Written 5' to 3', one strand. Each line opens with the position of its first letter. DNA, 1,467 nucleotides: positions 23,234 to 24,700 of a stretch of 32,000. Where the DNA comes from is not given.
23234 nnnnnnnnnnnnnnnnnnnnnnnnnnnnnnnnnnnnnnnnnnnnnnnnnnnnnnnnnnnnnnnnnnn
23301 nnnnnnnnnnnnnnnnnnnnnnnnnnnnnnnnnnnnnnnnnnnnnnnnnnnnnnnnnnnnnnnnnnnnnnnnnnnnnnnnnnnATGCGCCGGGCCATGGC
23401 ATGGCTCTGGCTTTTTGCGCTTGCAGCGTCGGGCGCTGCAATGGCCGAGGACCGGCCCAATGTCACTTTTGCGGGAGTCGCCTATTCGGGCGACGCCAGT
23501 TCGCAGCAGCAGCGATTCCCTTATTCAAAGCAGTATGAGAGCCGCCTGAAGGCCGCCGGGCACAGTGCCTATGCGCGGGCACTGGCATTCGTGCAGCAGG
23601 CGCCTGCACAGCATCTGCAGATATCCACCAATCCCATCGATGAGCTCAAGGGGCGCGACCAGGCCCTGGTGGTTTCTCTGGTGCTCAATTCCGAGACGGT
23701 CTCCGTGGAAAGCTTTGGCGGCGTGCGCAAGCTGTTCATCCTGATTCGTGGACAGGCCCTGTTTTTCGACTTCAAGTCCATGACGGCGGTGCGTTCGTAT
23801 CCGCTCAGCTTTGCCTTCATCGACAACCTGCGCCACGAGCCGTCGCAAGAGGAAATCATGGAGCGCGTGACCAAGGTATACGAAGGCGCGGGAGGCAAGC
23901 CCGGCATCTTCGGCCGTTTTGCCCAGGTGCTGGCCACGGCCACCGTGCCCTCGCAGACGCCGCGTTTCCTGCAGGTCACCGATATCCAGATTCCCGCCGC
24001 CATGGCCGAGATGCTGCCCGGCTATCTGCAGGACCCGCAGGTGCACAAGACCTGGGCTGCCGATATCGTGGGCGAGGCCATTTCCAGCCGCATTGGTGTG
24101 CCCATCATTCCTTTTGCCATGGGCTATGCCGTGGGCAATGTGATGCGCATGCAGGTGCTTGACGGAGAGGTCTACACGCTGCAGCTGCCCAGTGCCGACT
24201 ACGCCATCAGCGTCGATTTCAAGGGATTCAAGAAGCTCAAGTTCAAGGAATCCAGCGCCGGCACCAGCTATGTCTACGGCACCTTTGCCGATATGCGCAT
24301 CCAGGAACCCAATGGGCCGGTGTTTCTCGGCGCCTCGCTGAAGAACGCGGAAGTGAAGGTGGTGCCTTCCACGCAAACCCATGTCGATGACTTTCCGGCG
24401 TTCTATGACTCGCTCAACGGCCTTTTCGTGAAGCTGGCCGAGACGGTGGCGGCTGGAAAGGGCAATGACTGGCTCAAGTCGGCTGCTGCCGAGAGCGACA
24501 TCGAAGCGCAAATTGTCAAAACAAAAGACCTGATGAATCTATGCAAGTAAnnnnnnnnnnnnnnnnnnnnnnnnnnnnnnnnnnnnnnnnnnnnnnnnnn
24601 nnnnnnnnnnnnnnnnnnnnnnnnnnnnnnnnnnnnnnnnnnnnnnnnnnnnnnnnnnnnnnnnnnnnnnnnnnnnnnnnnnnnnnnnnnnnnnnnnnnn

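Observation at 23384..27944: Four-gene cluster encoding only exported proteins around an orphan CsgG/HfaB-like lipoprotein: candidate undescribed envelope assembly or secretion module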

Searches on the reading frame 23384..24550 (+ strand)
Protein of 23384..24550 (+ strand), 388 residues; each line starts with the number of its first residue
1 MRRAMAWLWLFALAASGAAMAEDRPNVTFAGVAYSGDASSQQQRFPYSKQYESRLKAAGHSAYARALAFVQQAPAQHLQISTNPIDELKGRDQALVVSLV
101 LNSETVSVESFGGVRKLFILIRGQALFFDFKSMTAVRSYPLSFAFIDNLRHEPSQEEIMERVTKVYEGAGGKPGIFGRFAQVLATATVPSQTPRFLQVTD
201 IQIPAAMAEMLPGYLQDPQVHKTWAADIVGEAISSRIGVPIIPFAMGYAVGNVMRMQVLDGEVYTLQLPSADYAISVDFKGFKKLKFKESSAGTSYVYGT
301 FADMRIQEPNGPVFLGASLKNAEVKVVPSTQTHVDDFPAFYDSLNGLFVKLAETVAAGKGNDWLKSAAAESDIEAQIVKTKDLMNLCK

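Call 3: search_protein_families(library=pfam, proteins=[window:23384-24550:+], max_evalue=1)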
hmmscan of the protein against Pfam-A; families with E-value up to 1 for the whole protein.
window:23384-24550:+ (388 aa): 1 family
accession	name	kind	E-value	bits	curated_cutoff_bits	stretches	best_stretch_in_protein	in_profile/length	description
PF22861.1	GEO12453p1-like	-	0.23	13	32.2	1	8-66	7-61/74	GEO12453p1-like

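Call 4: search_protein_families(library=ncbifam, proteins=[window:23384-24550:+], max_evalue=1)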
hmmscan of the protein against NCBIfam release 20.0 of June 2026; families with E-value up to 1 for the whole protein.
window:23384-24550:+ (388 aa): 1 family
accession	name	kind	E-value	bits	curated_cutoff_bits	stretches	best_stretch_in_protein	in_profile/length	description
NF002012.0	PRK00819.1-1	equivalog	0.1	12.4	233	1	38-83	63-108/184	RNA 2'-phosphotransferase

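Call 11: find_homologous_proteins(query=window:23384-24550:+)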
Query window:23384-24550:+ (388 aa): 321 proteins with E <= 0.001 among 6448 candidates; the best 120 are listed.
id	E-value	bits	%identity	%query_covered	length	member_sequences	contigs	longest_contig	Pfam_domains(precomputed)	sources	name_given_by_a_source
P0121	2.1e-253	858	100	100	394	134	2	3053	-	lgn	-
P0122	2.6e-225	765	90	99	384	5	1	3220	-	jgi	jgi:hypothetical protein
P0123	2.6e-207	706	86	95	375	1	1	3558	-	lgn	-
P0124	1.5e-205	700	82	98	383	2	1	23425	-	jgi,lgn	jgi:hypothetical protein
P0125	5.2e-205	699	86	93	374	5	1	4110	-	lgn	-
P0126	4.3e-203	692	84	95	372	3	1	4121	-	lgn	-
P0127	2.2e-202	690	81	100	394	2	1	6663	-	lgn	-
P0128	6.8e-181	619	75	96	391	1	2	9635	-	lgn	-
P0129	6.1e-178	610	75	93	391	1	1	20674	-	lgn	-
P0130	1.8e-163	562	68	94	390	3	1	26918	-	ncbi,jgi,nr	ncbi:MAG TPA: hypothetical protein VHL79_14000 [Ramlibacter sp.]|jgi:hypothetical protein|nr:hypothe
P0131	8.2e-162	557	67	94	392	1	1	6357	-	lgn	-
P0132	1.2e-158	546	67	96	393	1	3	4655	-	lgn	-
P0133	4.7e-156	538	65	93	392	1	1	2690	-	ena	-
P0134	1.3e-155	536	64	98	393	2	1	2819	-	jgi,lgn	jgi:hypothetical protein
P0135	1.0e-154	533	63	100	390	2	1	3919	-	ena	-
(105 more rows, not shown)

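Call 20: search_solved_structures(query=A2, max_evalue=10, show_alignments=2)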
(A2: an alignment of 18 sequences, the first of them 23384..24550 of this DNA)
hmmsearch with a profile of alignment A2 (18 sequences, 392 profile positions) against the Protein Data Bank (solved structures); distinct sequences matched with E-value up to 10: 4.
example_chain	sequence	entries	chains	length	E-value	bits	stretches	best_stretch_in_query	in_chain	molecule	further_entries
3piw_A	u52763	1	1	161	0.0038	19.4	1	333-367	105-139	Type I interferon 2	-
8brt_A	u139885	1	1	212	0.88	11.6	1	133-170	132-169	Penicillin G acylase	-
3hnq_A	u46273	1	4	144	1.1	11.2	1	154-266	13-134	Virulence protein STM3117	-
3huh_A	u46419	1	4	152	1.4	10.9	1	154-266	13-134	Virulence protein STM3117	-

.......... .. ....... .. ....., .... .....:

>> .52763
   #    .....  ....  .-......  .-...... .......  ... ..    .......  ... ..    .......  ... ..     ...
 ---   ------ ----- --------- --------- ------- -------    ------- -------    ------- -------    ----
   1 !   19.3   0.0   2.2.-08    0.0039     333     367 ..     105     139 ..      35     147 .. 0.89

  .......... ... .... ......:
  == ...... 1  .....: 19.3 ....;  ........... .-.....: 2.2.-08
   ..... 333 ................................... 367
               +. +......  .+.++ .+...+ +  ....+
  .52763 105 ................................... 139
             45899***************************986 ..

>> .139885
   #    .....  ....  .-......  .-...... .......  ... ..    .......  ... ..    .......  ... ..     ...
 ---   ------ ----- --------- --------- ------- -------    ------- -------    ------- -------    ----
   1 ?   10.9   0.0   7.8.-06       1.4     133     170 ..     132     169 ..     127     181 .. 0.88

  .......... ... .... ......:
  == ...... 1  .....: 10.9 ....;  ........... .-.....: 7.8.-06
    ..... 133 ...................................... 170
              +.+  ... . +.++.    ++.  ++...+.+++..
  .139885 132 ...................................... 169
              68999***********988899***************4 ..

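Call 37: predict_structure(alignment_id=A5)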
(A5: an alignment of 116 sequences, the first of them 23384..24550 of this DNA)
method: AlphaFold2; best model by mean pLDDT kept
length: 388 residues; sequences in the alignment: 116
mean_pLDDT: 87.3   pTM: 0.84
mean pLDDT of the five models: 87.3, 87.0, 85.1, 84.8, 83.7
residues with pLDDT >= 90: 266; 70-90: 71; 50-70: 31; < 50: 20
segments of 3 or more residues with pLDDT < 50: 18-20, 248-264
pLDDT, mean of each block of 10 residues (from residue 1): 57 54 83 85 94 96 95 95 70 82 91 91 92 90 96 97 97 98 95 91 96 92 92 92 68 35 60 97 94 92 97 97 89 85 95 93 91 96 94
secondary structure, 60 per line:
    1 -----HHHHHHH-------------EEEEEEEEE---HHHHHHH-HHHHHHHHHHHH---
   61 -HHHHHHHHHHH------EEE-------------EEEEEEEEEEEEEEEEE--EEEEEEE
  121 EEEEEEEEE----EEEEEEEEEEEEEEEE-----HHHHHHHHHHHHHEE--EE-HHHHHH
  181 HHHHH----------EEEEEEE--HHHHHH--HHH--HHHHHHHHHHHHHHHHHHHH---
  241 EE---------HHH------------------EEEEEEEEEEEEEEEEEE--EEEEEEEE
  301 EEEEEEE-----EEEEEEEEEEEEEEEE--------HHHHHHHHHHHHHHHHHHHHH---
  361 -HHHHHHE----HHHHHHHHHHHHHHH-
elements in order: H6-12 E26-34 H38-44 H46-57 H62-72 E79-81 E95-111 E114-129 E134-149 H155-167 H175-185 E196-202 H205-210 H218-237 E273-290 E293-307 E313-328 H337-357 H362-367 H373-387

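Call 42: fold_search(model_id=the predicted structure, library=pdb)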
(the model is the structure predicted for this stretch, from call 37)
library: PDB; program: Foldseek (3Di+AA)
matches with E <= 10: 878; with E <= 0.001: 31
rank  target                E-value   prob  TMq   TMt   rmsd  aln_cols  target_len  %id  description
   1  4uv2_N                3.3e-05  1.00  0.27  0.41   9.5       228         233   12  Structure of the curli transport lipoprotein CsgG in a non-lipidated, pre-pore conformation (released 2014-09-24)
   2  7rxu                  4.7e-05  1.00  0.27  0.69   4.8       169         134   11  Crystal structure of Cj1090c (released 2022-08-31)
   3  4uv2_D                4.7e-05  1.00  0.26  0.40   9.7       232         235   10  Structure of the curli transport lipoprotein CsgG in a non-lipidated, pre-pore conformation (released 2014-09-24)
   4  4uv2_F                7.1e-05  1.00  0.26  0.40   9.8       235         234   10  Structure of the curli transport lipoprotein CsgG in a non-lipidated, pre-pore conformation (released 2014-09-24)
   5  4uv2_I                1.4e-04  1.00  0.26  0.39   9.8       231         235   11  Structure of the curli transport lipoprotein CsgG in a non-lipidated, pre-pore conformation (released 2014-09-24)
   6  5tse_A                1.5e-04  1.00  0.21  0.48   7.0       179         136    8  2.35 Angstrom Crystal Structure Minor Lipoprotein from Acinetobacter baumannii. (released 2016-11-09)
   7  4uv2_B                2.4e-04  1.00  0.26  0.39   9.7       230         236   12  Structure of the curli transport lipoprotein CsgG in a non-lipidated, pre-pore conformation (released 2014-09-24)
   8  4rh8_C                2.7e-04  0.98  0.17  0.35   7.7       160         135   12  Crystal structure of the outer membrane lipopolysaccharide transport protein LptE (RlpB) from Escherichia coli in the  (released 2015-11-11)
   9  4uv2_G                2.9e-04  1.00  0.26  0.39   9.9       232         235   12  Structure of the curli transport lipoprotein CsgG in a non-lipidated, pre-pore conformation (released 2014-09-24)
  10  4uv2_J                3.2e-04  1.00  0.27  0.41   9.8       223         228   12  Structure of the curli transport lipoprotein CsgG in a non-lipidated, pre-pore conformation (released 2014-09-24)
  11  8z5n_0                3.4e-04  1.00  0.27  0.30  16.1       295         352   10  Cryo-EM structure of the LPHT ring (released 2025-10-22)
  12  4uv3_C                3.6e-04  0.99  0.23  0.32  10.4       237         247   10  Structure of the curli transport lipoprotein CsgG in its membrane- bound conformation (released 2014-09-24)
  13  9rpt_B                4.1e-04  1.00  0.18  0.39   7.5       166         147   13  Cryo-EM structure of the open state of Shigella flexneri LptDE bound by the RBP of Oekolampad phage (released 2025-12-10)
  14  4rh8_A                4.1e-04  0.96  0.17  0.34   7.8       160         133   12  Crystal structure of the outer membrane lipopolysaccharide transport protein LptE (RlpB) from Escherichia coli in the  (released 2015-11-11)
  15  8h1s_B                4.3e-04  1.00  0.20  0.42   8.7       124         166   10  Crystal structure of apo-LptDE complex (released 2023-10-11)
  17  4uv2_E                4.6e-04  1.00  0.24  0.35  10.3       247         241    9  Structure of the curli transport lipoprotein CsgG in a non-lipidated, pre-pore conformation (released 2014-09-24)
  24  4uv2_A                6.9e-04  1.00  0.27  0.41   9.8       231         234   13  Structure of the curli transport lipoprotein CsgG in a non-lipidated, pre-pore conformation (released 2014-09-24)
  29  4uv2_M                9.9e-04  1.00  0.25  0.40   9.8       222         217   13  Structure of the curli transport lipoprotein CsgG in a non-lipidated, pre-pore conformation (released 2014-09-24)
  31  4uv2_P                9.9e-04  0.95  0.20  0.33  11.1       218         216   10  Structure of the curli transport lipoprotein CsgG in a non-lipidated, pre-pore conformation (released 2014-09-24)
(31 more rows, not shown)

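Call 90: search_solved_structures(query=A10, max_evalue=10, show_alignments=1)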
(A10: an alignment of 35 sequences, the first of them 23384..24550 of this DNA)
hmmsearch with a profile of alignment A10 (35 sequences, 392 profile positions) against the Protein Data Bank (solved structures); distinct sequences matched with E-value up to 10: 2.
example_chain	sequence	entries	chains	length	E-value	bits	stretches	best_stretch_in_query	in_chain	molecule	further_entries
3piw_A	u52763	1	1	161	0.3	13.2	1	331-367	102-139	Type I interferon 2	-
9ugr_A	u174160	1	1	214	2.7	10.1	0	346-386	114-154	Syn-F4-Link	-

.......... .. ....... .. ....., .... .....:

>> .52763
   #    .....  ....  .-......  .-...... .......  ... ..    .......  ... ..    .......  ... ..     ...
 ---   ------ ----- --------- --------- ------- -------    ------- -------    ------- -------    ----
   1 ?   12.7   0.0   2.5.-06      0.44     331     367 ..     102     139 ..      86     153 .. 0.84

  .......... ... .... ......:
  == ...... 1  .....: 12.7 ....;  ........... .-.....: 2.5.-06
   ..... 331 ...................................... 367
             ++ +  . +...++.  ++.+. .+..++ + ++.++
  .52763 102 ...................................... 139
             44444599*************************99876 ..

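Call 96: search_protein_families(library=pfam, alignment_id=A10, max_evalue=0.1)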
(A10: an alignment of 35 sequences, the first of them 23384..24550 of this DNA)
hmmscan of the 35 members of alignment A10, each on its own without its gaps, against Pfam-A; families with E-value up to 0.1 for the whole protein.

A. member 1, window:23384-24550:+ (388 aa): 0 families

B. families by the number of members that match (of 35 scanned): 10 families
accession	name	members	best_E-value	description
PF21559.3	Reb1_MybAD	1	0.017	DNA-binding protein reb1, Myb-associated domain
PF04110.19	APG12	1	0.021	Ubiquitin-like autophagy protein Apg12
PF01877.22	RNA_binding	1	0.034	RNA binding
PF09273.16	Rubis-subs-bind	1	0.038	Rubisco LSMT substrate-binding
PF13102.12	Phage_int_SAM_5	1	0.052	Phage integrase SAM-like domain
PF25632.1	Fusello_VP2_Capsid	1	0.053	Fusellovirus capsid protein VP2 family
PF05209.18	MinC_N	1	0.056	Septum formation inhibitor MinC, N-terminal domain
PF03645.18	Tctex-1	1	0.066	Tctex-1 family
PF18619.6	GAIN_A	1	0.073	GPCR-Autoproteolysis-INducing (GAIN) subdomain A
PF22553.1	TY-Chap2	1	0.083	T3SS (YopN, CesT) and YbjN peptide-binding chaperone 2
